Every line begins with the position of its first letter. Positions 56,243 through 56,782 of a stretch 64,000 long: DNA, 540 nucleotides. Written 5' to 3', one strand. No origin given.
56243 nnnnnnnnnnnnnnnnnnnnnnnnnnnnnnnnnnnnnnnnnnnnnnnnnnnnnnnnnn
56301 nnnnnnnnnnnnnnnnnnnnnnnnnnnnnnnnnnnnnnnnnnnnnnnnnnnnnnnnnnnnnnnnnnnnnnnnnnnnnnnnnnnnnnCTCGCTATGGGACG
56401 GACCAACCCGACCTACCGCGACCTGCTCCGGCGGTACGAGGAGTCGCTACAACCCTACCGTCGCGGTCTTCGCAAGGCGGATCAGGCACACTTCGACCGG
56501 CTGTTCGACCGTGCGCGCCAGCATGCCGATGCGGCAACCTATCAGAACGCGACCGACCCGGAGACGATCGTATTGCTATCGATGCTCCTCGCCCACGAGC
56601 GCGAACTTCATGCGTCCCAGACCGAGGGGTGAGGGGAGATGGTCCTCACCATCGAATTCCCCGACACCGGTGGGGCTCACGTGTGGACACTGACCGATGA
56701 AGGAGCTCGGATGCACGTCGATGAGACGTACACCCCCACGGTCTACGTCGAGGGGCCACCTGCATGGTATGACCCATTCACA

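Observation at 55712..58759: Candidate novel module: pseudo-RecA protein + 79-aa helical protein + crippled family B polymerase, downstream of the clamp-loader large subunit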

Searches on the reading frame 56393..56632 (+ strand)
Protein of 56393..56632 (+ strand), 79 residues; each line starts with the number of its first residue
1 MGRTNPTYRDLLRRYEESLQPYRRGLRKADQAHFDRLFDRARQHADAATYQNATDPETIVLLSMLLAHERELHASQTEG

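Call 3: search_protein_families(library=pfam, proteins=[window:56393-56632:+], max_evalue=1)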
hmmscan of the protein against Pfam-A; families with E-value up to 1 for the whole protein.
window:56393-56632:+ (79 aa): 0 families

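Call 4: search_protein_families(library=ncbifam, proteins=[window:56393-56632:+], max_evalue=1)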
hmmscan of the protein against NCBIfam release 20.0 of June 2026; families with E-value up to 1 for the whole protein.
window:56393-56632:+ (79 aa): 1 family
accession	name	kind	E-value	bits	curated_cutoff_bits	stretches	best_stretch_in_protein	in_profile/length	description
NF009437.0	PRK12796.1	equivalog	0.18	11.4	263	1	11-67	89-147/223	EscR/YscR/HrcR family type III secretion system export apparatus protein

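Call 22: find_homologous_proteins(query=window:56393-56632:+)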
Query window:56393-56632:+ (79 aa): 282 proteins with E <= 0.001 among 283 candidates; the best 120 are listed.
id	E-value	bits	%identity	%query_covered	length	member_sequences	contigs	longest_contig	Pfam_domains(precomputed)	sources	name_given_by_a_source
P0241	5.9e-45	168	100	100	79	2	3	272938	PF26485.1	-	-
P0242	4.8e-39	149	89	100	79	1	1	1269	PF26485.1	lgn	-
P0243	1.7e-36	141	85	100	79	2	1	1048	PF26485.1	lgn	-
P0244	5.1e-36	139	85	99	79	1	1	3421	PF26485.1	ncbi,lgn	ncbi:MAG: hypothetical protein ACOC42_02440 [Halobacteriota archaeon]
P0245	5.6e-35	136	89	91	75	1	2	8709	PF26485.1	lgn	-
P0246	8.0e-35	136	80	100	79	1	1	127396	PF26485.1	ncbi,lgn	-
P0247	3.3e-33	131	78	99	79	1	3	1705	PF26485.1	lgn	-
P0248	2.1e-32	128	85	91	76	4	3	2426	PF26485.1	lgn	-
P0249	2.1e-32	128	83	91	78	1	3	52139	PF26485.1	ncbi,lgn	ncbi:MAG: hypothetical protein ACLFMX_04075 [Halobacteriales archaeon]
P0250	5.2e-32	127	85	91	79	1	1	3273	PF26485.1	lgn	-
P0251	7.0e-32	126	78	99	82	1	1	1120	PF26485.1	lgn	-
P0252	3.7e-31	124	75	100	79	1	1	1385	PF26485.1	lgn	-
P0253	5.2e-31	124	81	91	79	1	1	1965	PF26485.1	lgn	-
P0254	6.7e-31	123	77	99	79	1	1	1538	PF26485.1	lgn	-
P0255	8.3e-31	123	75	100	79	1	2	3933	PF26485.1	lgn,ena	-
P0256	1.2e-30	122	75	100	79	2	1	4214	PF26485.1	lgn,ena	-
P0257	6.3e-30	120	73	100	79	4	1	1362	PF26485.1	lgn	-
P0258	6.9e-30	120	73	99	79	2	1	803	PF26485.1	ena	-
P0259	4.2e-29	118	74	99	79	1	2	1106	PF26485.1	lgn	-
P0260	6.8e-29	117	73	100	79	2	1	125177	PF26485.1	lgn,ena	-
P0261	2.2e-25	106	71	91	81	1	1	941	PF26485.1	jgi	jgi:uncharacterized membrane protein YccC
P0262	9.2e-25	104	72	91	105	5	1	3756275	PF26485.1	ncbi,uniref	ncbi:hypothetical protein [Natronorarus salvus]|uniref:hypothetical protein n=1 Tax=Natronorarus sal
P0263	1.0e-24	104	71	86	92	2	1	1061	PF26485.1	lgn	-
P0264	1.8e-24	103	69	91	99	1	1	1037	PF26485.1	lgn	-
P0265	2.1e-24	103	69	91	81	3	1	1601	PF26485.1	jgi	jgi:hypothetical protein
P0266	3.6e-24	102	72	87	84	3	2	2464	PF26485.1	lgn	-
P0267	4.8e-24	102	63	100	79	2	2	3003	PF26485.1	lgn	-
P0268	6.4e-24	101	63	99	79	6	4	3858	PF26485.1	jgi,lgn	jgi:hypothetical protein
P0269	1.7e-23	100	69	91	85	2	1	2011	PF26485.1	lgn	-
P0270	2.4e-23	99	63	100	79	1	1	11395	PF26485.1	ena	-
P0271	2.6e-23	99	67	91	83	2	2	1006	PF26485.1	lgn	-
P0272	3.4e-23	99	65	91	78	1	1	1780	PF26485.1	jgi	-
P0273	5.9e-23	98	68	94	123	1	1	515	PF26485.1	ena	-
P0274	7.8e-23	98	64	99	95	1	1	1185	PF26485.1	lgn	-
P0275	8.9e-23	98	71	91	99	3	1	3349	PF26485.1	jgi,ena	-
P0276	9.0e-23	97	63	99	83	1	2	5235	PF26485.1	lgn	-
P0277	9.3e-23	97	65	94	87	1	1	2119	PF26485.1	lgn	-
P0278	1.4e-22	97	68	91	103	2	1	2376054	PF26485.1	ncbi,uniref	ncbi:hypothetical protein [Haloarchaeobius sp. DYHT-AS-18]|uniref:hypothetical protein n=1 Tax=Haloa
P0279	1.6e-22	97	67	91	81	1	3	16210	PF26485.1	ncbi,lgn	-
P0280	1.6e-22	97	65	91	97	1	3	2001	PF26485.1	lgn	-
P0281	1.7e-22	97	67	91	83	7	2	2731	PF26485.1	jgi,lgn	jgi:uncharacterized membrane protein YccC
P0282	2.6e-22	96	68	87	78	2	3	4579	PF26485.1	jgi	jgi:hypothetical protein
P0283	2.7e-22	96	66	97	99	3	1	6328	PF26485.1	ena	-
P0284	4.0e-22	95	65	91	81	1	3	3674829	PF26485.1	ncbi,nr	ncbi:hypothetical protein VB773_13380 [Haloarculaceae archaeon H-GB2-1]|nr:hypothetical protein [Hal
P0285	4.2e-22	95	65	91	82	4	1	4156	PF26485.1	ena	-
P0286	4.2e-22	95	65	91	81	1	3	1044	PF26485.1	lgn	-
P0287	5.5e-22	95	68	91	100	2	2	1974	PF26485.1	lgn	-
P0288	5.7e-22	95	65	91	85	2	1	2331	PF26485.1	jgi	-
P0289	5.7e-22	95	64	91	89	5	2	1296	PF26485.1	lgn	-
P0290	6.9e-22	95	68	91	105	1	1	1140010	PF26485.1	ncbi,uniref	ncbi:hypothetical protein [Haloarchaeobius sp. HRN-SO-5]|uniref:hypothetical protein n=1 Tax=Haloarc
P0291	8.8e-22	94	67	91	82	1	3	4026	PF26485.1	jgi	jgi:uncharacterized membrane protein YccC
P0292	9.9e-22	94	68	72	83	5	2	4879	PF26485.1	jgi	jgi:uncharacterized membrane protein YccC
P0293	1.1e-21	94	64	91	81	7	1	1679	PF26485.1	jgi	-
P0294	1.3e-21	94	64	92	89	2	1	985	PF26485.1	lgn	-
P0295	1.5e-21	94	66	92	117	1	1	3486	PF26485.1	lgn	-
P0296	1.5e-21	94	68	72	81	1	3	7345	PF26485.1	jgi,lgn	jgi:uncharacterized membrane protein YccC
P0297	1.5e-21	94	65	91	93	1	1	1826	PF26485.1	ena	-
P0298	1.5e-21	94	67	91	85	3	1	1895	PF26485.1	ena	-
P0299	2.2e-21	93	67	91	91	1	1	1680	PF26485.1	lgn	-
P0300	2.5e-21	93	63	100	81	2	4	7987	PF26485.1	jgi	jgi:hypothetical protein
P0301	3.0e-21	93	64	91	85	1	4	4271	PF26485.1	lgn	-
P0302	3.5e-21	92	69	91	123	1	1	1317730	PF26485.1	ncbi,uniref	ncbi:hypothetical protein [Haloarchaeobius sp. TZWWS8]|uniref:hypothetical protein n=1 Tax=Haloarcha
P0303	3.6e-21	92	63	91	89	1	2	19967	PF26485.1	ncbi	ncbi:MAG: hypothetical protein V5A55_06705 [Halovenus sp.]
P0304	3.6e-21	92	66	86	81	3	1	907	PF26485.1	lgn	-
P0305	3.7e-21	92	59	99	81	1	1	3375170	PF26485.1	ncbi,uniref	ncbi:hypothetical protein ACOZ4I_15635 [Haloarcula salina]|uniref:hypothetical protein n=1 Tax=Haloa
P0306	4.2e-21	92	62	100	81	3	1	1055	PF26485.1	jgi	jgi:hypothetical protein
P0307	4.5e-21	92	68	87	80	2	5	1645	PF26485.1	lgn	-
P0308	4.6e-21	92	67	91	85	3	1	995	PF26485.1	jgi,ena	-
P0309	4.9e-21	92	64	91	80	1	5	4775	PF26485.1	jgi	jgi:hypothetical protein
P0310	5.2e-21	92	67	91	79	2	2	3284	PF26485.1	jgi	jgi:hypothetical protein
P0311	5.3e-21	92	65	91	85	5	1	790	PF26485.1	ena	-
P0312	5.7e-21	92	65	94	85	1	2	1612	PF26485.1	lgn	-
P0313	6.1e-21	92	65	91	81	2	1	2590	PF26485.1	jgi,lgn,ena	-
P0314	7.1e-21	91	65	91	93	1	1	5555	PF26485.1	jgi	jgi:hypothetical protein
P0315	8.2e-21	91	68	86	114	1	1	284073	PF26485.1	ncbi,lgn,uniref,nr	ncbi:hypothetical protein [Natrinema salaciae]|uniref:DUF8156 domain-containing protein n=1 Tax=Natr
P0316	1.1e-20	91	62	99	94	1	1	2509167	PF26485.1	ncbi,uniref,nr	ncbi:hypothetical protein [Halobacterium zhouii]|uniref:hypothetical protein n=1 Tax=Halobacterium z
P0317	1.4e-20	91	63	91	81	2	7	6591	PF26485.1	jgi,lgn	jgi:hypothetical protein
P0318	1.6e-20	90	65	91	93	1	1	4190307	PF26485.1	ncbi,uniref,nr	ncbi:hypothetical protein [Natrinema salinisoli]|uniref:hypothetical protein n=1 Tax=Natrinema salin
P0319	1.8e-20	90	65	91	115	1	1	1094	PF26485.1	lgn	-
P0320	1.8e-20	90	62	100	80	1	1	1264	PF26485.1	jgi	jgi:hypothetical protein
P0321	2.2e-20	90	63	86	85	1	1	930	PF26485.1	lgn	-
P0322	2.2e-20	90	63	99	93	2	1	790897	PF26485.1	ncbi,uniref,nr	ncbi:hypothetical protein [Natrinema salsiterrestre]|uniref:DUF8156 domain-containing protein n=1 Ta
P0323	2.4e-20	90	65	91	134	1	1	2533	PF26485.1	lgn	-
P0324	3.2e-20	89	62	99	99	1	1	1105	PF26485.1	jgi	jgi:hypothetical protein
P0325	4.5e-20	89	63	91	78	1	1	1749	PF26485.1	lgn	-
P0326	4.7e-20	89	62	94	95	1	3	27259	PF26485.1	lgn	-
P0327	5.0e-20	89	64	91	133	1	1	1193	PF26485.1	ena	-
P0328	5.1e-20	89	64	91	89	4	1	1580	PF26485.1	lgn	-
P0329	5.2e-20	89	62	99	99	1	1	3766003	PF26485.1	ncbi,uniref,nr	ncbi:hypothetical protein [Natrinema marinum]|uniref:hypothetical protein n=1 Tax=Natrinema marinum 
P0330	5.2e-20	89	59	99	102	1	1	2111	PF26485.1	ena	-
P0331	5.7e-20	89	66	92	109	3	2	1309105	PF26485.1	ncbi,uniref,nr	ncbi:hypothetical protein [Haloarchaeobius litoreus]|uniref:DUF8156 domain-containing protein n=1 Ta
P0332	5.7e-20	89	65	86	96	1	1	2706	PF26485.1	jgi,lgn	jgi:hypothetical protein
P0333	6.0e-20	89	66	85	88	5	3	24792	PF26485.1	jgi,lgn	jgi:uncharacterized membrane protein YccC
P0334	6.1e-20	89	61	94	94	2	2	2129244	PF26485.1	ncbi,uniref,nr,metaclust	ncbi:hypothetical protein [Halanaeroarchaeum sulfurireducens]|uniref:DUF8156 domain-containing prote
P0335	6.2e-20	89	65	91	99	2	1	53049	PF26485.1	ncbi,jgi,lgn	-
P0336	6.6e-20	88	67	91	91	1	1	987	PF26485.1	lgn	-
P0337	6.7e-20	88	58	99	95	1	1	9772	PF26485.1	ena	-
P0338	6.9e-20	88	64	91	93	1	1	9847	PF26485.1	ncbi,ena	-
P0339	8.2e-20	88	63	86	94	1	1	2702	PF26485.1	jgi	jgi:hypothetical protein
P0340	8.7e-20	88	63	99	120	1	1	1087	PF26485.1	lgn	-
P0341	9.1e-20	88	64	91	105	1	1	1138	PF26485.1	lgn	-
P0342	1.1e-19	88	65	91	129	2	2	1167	PF26485.1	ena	-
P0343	1.1e-19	88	60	92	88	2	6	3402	PF26485.1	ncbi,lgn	-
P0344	1.3e-19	87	60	99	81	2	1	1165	PF26485.1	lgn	-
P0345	1.3e-19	87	64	91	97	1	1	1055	PF26485.1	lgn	-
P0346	1.4e-19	87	56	99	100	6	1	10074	PF26485.1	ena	-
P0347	1.4e-19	87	65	91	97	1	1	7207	PF26485.1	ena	-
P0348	1.5e-19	87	63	91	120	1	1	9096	PF26485.1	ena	-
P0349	1.7e-19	87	65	91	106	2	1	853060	PF26485.1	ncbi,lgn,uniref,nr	ncbi:hypothetical protein [Natronorubrum texcoconense]|uniref:DUF8156 domain-containing protein n=1 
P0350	1.9e-19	87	62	99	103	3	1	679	PF26485.1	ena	-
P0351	2.3e-19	87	61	91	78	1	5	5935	PF26485.1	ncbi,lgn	-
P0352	2.3e-19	87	58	99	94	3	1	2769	PF26485.1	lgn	-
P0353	2.4e-19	87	61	91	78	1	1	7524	PF26485.1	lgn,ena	-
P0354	2.4e-19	87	65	87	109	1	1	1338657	PF26485.1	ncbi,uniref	ncbi:hypothetical protein [Natronorubrum sp. DTA7]|uniref:hypothetical protein n=1 Tax=Natronorubrum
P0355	2.5e-19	87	65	91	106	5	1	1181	PF26485.1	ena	-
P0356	2.6e-19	87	61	91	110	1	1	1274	PF26485.1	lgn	-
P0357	2.6e-19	87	64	92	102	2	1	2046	PF26485.1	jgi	-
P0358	2.7e-19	86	64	91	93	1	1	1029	PF26485.1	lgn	-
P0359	2.7e-19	86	64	91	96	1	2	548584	PF26485.1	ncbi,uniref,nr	ncbi:hypothetical protein ACFO5R_18340 [Halosolutus amylolyticus]|uniref:DUF8156 domain-containing p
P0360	3.1e-19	86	65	91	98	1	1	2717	PF26485.1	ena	-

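Call 39: predict_structure(alignment_id=A3)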
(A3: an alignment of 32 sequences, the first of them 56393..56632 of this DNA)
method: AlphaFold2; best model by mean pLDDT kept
length: 79 residues; sequences in the alignment: 32
mean_pLDDT: 79.0   pTM: 0.63
mean pLDDT of the five models: 79.0, 77.6, 74.8, 72.1, 71.7
residues with pLDDT >= 90: 8; 70-90: 54; 50-70: 16; < 50: 1
segments of 3 or more residues with pLDDT < 50: none
pLDDT, mean of each block of 10 residues (from residue 1): 68 88 90 87 70 67 80 82
secondary structure, 60 per line:
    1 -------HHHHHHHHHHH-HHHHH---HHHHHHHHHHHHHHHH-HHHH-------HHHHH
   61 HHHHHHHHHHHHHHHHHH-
elements in order: H8-18 H20-24 H28-43 H45-48 H56-78

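Call 43: fold_search(model_id=the predicted structure, library=pdb)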
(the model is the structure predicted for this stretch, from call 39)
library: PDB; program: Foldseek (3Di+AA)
matches with E <= 10: 34; with E <= 0.001: 0
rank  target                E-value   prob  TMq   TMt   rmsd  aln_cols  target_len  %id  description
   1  9a5j_A                1.4e+00  0.28  0.39  0.08  11.7        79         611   14  Integrative model of DNAK-GUDB by crosslinking MS and deep learning (released 2024-09-18)
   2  2wl8_B                2.4e+00  0.23  0.41  0.33   9.1        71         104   15  X-ray crystal structure of Pex19p (released 2010-06-23)
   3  5lnf_MODEL_1_A        2.5e+00  0.21  0.40  0.25   8.6        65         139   17  Solution NMR structure of farnesylated PEX19, C-terminal domain (released 2017-03-15)
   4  7rkc_B                2.8e+00  0.16  0.38  0.17   7.1        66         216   21  Computationally designed tunable C2 symmetric tandem repeat homodimer, D_3_633 (released 2022-05-18)
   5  9phw_Q                3.8e+00  0.11  0.32  0.24   6.5        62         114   18  Structure of the D1-Val185Asn mutated photosystem II complex with slow O-O bond formation reveals changes in the Cl1 w (released 2025-10-22)
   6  3ls1_A                4.3e+00  0.09  0.33  0.23   8.2        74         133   20  Crystal Structure of Cyanobacterial PsbQ from Synechocystis sp. PCC 6803 complexed with Zn2+ (released 2010-03-31)
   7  8dt0_A                4.6e+00  0.10  0.31  0.19  10.3        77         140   14  Scaffolding protein functional sites using deep learning (released 2022-08-10)
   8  6qep                  5.5e+00  0.13  0.42  0.04   9.5        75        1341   16  EngBF DARPin Fusion 4b H14 (released 2019-11-06)
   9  4ezy_A                6.6e+00  0.11  0.39  0.18  10.6        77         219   10  Crystal structure of the substrate binding domain of E.coli DnaK in complex with the designer peptide NRLILTG (released 2013-04-17)
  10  8tow_Q                6.6e+00  0.08  0.33  0.24   7.7        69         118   20  Structure of a mutated photosystem II complex reveals perturbation of the oxygen-evolving complex (released 2024-06-19)
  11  5zk8                  6.6e+00  0.04  0.27  0.09   9.3        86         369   14  Crystal structure of M2 muscarinic acetylcholine receptor bound with NMS (released 2018-11-21)
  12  9dbo_C                6.6e+00  0.04  0.25  0.23   9.9        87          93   13  Crystal structure of a synthetic Fab (R3E9) in complex with the FRB domain of mTOR (released 2025-06-11)
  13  9k6i_A                7.0e+00  0.08  0.33  0.03  11.7        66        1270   14  Structure of full-length human LINE-1 ORF2p with endogenous DNA and RNA/cDNA hybrid (released 2025-10-22)
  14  8h28_A                7.0e+00  0.06  0.24  0.16   6.4        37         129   19  Crystal structure of the K87V mutant of cytochrome c' from Shewanella benthica DB6705 (released 2023-10-11)
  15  7krw_A                7.4e+00  0.10  0.40  0.07   9.8        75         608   11  Stimulating state of near full-length Hsp70 DnaK fused with a substrate peptide (released 2021-09-15)
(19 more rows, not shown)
